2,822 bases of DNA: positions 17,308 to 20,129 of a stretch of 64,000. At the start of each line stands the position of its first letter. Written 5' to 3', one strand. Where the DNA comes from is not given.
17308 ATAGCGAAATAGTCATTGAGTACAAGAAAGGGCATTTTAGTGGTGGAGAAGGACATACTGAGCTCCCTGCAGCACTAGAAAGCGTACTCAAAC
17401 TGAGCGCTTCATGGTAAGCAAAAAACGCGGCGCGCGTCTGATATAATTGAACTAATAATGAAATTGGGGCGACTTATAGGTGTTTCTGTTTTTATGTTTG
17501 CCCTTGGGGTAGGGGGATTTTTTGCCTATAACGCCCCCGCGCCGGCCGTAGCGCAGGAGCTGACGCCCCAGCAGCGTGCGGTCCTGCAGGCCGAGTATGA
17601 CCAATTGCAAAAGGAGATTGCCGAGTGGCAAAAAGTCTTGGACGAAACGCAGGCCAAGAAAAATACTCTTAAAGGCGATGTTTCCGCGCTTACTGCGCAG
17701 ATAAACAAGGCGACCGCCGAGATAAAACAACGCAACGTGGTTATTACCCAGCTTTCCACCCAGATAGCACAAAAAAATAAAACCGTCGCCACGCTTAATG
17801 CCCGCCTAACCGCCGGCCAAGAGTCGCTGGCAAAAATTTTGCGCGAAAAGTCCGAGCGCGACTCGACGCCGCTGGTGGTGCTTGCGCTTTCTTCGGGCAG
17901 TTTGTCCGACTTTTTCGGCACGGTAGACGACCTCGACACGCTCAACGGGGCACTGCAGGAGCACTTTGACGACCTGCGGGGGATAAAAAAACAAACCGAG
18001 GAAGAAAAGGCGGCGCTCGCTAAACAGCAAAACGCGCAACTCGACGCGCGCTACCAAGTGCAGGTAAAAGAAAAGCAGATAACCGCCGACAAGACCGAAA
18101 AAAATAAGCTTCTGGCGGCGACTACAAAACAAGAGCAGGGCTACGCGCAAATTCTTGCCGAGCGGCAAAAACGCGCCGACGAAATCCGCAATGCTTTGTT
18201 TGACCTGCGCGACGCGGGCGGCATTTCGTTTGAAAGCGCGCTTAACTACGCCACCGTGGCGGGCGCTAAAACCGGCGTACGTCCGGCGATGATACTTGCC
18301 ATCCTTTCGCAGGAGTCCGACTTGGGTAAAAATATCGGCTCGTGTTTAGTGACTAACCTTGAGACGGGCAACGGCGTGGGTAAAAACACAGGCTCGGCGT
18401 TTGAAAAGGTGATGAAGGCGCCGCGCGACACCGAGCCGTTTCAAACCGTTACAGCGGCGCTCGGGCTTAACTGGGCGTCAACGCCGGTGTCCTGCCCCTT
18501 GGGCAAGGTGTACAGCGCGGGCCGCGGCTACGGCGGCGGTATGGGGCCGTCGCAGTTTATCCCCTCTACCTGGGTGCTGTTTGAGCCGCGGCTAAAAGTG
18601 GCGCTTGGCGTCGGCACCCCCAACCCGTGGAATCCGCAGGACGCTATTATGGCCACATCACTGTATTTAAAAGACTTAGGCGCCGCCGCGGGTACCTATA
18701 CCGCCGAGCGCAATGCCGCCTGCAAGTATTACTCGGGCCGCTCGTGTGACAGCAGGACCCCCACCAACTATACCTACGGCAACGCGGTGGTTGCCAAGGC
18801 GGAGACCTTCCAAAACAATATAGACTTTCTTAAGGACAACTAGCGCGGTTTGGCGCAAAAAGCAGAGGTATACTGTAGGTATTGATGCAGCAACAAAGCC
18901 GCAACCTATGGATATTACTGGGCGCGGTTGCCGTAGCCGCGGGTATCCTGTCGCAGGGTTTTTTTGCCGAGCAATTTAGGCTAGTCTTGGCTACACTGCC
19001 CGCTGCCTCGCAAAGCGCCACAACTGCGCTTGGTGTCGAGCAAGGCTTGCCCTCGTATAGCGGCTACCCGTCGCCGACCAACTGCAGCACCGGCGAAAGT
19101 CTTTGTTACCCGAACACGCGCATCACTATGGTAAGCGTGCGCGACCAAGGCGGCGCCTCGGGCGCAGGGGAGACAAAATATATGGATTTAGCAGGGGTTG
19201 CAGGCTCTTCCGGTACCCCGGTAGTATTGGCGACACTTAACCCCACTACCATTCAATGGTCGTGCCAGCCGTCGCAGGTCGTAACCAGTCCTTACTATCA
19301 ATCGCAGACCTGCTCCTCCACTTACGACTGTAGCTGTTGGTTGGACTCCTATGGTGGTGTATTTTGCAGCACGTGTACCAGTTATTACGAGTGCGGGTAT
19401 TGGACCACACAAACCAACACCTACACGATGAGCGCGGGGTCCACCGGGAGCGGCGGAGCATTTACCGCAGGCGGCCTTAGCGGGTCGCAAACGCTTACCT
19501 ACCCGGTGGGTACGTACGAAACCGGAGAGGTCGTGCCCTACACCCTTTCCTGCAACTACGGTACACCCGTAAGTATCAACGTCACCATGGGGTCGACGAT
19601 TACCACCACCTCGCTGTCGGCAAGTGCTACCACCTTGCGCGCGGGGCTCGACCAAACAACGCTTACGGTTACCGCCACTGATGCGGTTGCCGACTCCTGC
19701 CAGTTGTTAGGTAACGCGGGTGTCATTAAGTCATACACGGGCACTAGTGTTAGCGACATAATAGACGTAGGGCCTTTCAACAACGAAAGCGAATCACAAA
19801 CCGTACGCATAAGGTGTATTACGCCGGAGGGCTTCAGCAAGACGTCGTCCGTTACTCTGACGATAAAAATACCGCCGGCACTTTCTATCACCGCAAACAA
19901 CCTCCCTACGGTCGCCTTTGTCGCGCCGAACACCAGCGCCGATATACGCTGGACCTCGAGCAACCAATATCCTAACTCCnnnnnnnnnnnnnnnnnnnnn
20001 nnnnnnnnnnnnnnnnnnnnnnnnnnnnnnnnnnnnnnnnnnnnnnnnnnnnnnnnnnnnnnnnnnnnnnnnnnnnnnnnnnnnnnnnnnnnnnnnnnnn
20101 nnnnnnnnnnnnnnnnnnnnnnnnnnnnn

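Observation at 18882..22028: Bacterial seven-bladed EAR/EPTP-like beta-propeller in an Ig-flanked secreted protein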

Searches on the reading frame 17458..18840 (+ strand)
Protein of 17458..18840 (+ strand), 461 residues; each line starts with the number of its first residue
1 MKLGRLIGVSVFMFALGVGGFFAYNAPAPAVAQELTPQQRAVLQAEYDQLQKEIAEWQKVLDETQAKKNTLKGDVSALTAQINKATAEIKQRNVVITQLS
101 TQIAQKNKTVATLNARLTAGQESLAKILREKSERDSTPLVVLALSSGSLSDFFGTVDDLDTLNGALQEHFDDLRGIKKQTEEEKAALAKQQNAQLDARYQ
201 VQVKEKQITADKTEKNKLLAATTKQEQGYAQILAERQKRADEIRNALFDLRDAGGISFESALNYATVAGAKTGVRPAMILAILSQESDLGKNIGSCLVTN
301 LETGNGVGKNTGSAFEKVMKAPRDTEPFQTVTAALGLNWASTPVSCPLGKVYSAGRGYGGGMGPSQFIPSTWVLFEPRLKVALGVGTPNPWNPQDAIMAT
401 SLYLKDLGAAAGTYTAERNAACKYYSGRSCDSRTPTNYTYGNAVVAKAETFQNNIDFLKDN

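Call 30: search_protein_families(library=pfam, proteins=[window:17458-18840:+], max_evalue=0.1)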
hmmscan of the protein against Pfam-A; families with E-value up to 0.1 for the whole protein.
window:17458-18840:+ (461 aa): 10 families
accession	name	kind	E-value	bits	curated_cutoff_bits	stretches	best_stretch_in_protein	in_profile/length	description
PF13406.11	SLT_2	-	8e-06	25.7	24.3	2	262-299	74-111/292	Transglycosylase SLT domain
PF02050.21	FliJ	-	0.00066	20.3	28.4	1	48-126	1-84/123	Flagellar FliJ protein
PF05667.16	CCDC22_CC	-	0.00079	19.1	39.2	1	38-126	198-285/477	CCDC22 protein coiled-coil region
PF11932.13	DUF3450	-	0.0017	18.2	32.6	1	42-118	14-89/241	Protein of unknown function (DUF3450)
PF10174.14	Cast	-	0.0019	16.9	29.1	1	38-121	338-428/766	RIM-binding protein of the cytomatrix active zone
PF14362.11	DUF4407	-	0.0081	15.9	31.3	1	34-130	123-220/297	Domain of unknown function (DUF4407)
PF01464.25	SLT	-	0.01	15.9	21.3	0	265-295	3-33/117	Transglycosylase SLT domain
PF20302.4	HisK-N-like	-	0.017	15.8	27.8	1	42-132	16-105/132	HisK-N-like globin domain of the ASK signalosome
PF13863.11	DUF4200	-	0.025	15.4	29.7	1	37-113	30-106/119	Domain of unknown function (DUF4200)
PF08635.15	ox_reductase_C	-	0.057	13.5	22.5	0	96-183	6-93/142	Putative oxidoreductase C terminal domain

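Call 85: search_solved_structures(query=window:17458-18840:+, max_evalue=1)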
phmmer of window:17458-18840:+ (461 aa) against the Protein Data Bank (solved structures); distinct sequences matched with E-value up to 1: 11.
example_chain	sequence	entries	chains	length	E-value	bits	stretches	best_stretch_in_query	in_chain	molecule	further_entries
8aud_A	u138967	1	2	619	0.021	17.2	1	13-210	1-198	Cell wall-associated hydrolases (Invasion-associated proteins)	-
7x5d_A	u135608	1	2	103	0.031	16.7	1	45-127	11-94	Lamin-A/C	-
8hd0_E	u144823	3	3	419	0.036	16.4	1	48-250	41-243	Murein hydrolase activator EnvC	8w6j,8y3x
6tpi_A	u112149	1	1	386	0.047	16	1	48-250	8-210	Murein hydrolase activator EnvC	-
7muc_AF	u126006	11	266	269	0.16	14.3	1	41-119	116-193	DotF | IcmG (DotF)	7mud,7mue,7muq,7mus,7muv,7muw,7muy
5o8x_A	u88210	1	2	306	0.22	13.8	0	356-413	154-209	Soluble lytic transglycosylase B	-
4anr_A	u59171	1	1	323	0.26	13.6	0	356-413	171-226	SOLUBLE LYTIC TRANSGLYCOSYLASE B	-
5wlq_A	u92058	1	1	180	0.31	13.4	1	142-241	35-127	Capsid assembly scaffolding protein,Myosin-7,Microtubule-associated protein RP/EB family m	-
1ltm_A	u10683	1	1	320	0.59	12.4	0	357-415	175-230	36 KDA SOLUBLE LYTIC TRANSGLYCOSYLASE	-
1d0k_A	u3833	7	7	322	0.59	12.4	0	357-415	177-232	35KD SOLUBLE LYTIC TRANSGLYCOSYLASE | LYTIC MUREIN TRANSGLYCOSYLASE B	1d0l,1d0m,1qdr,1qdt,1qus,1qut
9c63_A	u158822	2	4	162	0.97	11.7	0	181-244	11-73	SsdA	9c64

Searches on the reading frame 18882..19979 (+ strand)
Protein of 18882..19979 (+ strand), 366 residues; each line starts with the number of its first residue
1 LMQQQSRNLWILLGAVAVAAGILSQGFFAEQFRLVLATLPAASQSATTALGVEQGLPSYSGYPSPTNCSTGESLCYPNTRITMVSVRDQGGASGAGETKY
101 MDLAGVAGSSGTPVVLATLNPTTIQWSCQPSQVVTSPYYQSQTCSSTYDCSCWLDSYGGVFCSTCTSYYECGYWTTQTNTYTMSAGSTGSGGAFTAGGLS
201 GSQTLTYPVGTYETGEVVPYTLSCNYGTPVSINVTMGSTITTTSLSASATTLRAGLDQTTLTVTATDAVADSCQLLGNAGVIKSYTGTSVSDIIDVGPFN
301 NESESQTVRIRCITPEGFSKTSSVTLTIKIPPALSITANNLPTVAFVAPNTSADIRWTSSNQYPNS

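Call 30: search_protein_families(library=pfam, proteins=[window:18882-19979:+], max_evalue=0.1)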
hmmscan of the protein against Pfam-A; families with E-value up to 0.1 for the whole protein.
window:18882-19979:+ (366 aa): 0 families
